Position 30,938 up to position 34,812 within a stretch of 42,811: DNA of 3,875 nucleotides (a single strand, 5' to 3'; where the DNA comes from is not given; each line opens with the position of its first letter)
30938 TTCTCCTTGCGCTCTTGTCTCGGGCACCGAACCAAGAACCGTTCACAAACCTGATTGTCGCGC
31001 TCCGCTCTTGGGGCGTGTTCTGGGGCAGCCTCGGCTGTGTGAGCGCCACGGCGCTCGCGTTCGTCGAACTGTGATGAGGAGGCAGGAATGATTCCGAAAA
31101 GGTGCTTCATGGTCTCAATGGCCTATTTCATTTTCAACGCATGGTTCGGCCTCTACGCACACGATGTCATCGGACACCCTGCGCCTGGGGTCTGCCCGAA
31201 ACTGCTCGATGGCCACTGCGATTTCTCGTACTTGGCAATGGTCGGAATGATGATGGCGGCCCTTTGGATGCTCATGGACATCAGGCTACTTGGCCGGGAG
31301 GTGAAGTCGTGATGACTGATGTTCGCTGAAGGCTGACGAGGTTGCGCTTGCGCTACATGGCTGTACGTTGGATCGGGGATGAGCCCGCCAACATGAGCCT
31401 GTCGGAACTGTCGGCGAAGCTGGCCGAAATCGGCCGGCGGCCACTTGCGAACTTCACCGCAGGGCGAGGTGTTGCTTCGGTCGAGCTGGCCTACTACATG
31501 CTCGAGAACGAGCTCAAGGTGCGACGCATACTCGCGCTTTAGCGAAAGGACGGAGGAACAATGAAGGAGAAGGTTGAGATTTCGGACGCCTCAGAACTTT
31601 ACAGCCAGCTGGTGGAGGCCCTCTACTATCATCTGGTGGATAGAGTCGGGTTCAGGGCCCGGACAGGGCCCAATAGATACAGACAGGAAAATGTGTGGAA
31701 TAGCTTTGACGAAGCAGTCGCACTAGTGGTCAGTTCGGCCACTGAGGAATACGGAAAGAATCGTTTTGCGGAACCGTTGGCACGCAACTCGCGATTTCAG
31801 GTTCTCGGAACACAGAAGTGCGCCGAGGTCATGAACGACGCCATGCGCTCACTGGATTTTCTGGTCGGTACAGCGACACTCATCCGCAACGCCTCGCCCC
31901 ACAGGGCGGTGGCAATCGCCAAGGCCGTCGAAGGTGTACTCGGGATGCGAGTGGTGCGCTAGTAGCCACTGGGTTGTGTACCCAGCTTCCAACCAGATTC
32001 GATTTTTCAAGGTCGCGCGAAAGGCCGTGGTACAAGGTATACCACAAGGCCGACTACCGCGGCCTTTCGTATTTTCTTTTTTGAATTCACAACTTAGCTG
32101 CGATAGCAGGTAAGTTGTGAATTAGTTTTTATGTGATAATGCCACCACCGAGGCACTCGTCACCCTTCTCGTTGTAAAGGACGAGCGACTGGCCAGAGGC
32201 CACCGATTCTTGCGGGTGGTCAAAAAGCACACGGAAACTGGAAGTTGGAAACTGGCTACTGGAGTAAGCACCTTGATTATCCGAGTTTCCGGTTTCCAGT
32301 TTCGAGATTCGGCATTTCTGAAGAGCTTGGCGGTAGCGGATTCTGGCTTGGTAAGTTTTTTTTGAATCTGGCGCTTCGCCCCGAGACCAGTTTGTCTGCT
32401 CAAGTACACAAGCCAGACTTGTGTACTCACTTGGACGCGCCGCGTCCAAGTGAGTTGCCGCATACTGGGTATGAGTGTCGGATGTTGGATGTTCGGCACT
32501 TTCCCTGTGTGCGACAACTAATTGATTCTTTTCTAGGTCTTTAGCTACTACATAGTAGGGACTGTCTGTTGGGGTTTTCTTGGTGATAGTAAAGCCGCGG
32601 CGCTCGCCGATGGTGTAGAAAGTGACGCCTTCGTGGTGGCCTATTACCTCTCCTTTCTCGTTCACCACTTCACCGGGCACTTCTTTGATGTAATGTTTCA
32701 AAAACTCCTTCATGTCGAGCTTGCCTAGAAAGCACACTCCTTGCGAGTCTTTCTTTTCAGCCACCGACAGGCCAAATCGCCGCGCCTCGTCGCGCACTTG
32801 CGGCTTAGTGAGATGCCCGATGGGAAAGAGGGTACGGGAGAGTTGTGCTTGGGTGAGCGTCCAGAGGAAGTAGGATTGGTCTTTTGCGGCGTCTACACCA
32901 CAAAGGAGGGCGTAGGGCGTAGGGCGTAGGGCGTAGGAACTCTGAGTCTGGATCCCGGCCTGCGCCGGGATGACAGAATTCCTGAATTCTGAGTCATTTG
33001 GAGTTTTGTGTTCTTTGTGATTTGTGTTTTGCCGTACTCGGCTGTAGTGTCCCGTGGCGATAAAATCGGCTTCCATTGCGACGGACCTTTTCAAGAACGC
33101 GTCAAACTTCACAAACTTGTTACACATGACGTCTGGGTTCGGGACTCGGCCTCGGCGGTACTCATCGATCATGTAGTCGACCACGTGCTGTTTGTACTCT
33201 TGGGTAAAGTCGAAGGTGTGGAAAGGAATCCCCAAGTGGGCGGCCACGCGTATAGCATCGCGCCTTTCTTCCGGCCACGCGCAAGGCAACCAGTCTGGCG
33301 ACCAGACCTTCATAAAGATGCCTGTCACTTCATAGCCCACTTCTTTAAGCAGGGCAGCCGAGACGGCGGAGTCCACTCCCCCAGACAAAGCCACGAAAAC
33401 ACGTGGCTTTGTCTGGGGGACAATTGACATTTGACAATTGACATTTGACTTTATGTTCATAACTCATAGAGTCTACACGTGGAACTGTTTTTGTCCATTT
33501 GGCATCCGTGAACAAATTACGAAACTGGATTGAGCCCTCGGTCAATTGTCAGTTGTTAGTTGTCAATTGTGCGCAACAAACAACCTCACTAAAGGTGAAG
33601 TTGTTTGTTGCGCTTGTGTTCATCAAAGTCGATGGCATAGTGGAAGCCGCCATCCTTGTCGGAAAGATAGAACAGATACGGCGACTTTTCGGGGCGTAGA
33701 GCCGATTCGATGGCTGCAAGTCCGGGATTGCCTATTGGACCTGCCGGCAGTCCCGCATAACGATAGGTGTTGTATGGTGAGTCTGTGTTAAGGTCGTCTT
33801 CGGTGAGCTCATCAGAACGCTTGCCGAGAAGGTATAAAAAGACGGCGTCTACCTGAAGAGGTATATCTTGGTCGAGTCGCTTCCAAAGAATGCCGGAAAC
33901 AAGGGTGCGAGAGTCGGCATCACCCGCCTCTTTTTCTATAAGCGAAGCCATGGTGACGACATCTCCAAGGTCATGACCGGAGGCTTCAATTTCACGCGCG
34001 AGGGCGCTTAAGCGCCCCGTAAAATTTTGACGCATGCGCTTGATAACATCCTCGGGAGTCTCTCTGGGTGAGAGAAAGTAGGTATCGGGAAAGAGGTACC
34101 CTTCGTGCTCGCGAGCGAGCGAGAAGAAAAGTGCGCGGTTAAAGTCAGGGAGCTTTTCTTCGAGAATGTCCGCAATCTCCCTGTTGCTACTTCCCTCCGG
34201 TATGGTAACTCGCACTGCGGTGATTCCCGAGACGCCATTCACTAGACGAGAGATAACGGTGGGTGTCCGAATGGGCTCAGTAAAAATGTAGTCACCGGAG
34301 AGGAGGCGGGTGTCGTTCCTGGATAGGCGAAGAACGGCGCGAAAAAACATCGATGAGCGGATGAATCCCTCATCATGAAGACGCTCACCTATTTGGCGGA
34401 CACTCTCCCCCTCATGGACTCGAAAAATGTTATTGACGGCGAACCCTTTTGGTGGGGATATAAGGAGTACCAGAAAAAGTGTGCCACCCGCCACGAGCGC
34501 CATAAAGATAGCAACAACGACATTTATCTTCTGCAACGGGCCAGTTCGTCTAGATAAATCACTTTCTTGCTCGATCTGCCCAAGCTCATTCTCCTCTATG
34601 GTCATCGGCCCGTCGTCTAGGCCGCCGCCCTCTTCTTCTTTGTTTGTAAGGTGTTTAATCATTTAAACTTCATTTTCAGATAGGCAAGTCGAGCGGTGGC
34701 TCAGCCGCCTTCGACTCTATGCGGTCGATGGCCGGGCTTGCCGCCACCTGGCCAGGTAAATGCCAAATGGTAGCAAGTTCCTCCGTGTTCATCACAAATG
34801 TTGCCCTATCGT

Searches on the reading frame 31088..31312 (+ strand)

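Call 91: search_protein_families(library=pfam, proteins=[window:31088-31312:+], max_evalue=0.1)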
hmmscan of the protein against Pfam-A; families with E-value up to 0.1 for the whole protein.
window:31088-31312:+ (74 aa): 1 family
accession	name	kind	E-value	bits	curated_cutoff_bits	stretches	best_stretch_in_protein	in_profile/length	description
PF10812.13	DUF2561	-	0.022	15.3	27.8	1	32-70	16-51/202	Protein of unknown function (DUF2561)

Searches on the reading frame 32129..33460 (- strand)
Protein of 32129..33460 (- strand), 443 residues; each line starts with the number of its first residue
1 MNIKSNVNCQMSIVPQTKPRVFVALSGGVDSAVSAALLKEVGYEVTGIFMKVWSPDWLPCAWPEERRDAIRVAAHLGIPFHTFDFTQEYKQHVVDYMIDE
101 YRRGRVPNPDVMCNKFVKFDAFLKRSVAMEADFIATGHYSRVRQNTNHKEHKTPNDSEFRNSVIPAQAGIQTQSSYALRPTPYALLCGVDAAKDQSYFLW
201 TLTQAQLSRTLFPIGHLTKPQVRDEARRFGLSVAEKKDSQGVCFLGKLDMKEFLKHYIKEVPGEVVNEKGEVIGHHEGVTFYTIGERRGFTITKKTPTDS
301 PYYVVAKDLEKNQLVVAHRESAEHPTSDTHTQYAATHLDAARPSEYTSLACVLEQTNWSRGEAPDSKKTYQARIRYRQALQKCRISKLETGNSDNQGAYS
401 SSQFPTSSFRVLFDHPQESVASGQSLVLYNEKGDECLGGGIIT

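Call 93: search_protein_families(library=pfam, proteins=[window:32129-33460:-], max_evalue=0.00001)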
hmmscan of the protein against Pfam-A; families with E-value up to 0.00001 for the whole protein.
window:32129-33460:- (443 aa): 3 families
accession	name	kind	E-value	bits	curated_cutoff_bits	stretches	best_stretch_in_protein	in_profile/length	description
PF03054.22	tRNA_Me_trans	-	6.6e-71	238.6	20.6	2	20-156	2-145/202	tRNA methyl transferase HUP domain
PF20259.3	tRNA_Me_trans_M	-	1.1e-21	76.5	27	1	251-318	1-66/66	tRNA methyl transferase PRC-barrel domain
PF20258.4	tRNA_Me_trans_C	-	2.2e-15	57.2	20.6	1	407-442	44-77/77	Aminomethyltransferase beta-barrel domain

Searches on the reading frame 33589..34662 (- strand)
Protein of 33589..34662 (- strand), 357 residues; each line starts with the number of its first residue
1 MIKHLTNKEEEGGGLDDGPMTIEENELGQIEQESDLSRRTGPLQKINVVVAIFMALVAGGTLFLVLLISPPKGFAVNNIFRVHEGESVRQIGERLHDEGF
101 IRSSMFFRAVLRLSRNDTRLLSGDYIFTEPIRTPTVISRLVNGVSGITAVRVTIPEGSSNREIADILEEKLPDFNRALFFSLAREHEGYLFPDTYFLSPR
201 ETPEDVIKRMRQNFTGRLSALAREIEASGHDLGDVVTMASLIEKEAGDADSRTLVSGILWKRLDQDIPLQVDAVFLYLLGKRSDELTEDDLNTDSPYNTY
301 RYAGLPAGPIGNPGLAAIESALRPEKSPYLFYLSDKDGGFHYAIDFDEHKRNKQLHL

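Call 93: search_protein_families(library=pfam, proteins=[window:33589-34662:-], max_evalue=0.00001)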
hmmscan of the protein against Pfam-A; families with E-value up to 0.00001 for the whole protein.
window:33589-34662:- (357 aa): 1 family
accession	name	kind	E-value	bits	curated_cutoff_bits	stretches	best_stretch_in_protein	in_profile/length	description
PF02618.21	YceG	-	1.5e-74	251.4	32.4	1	80-354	1-274/275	YceG-like family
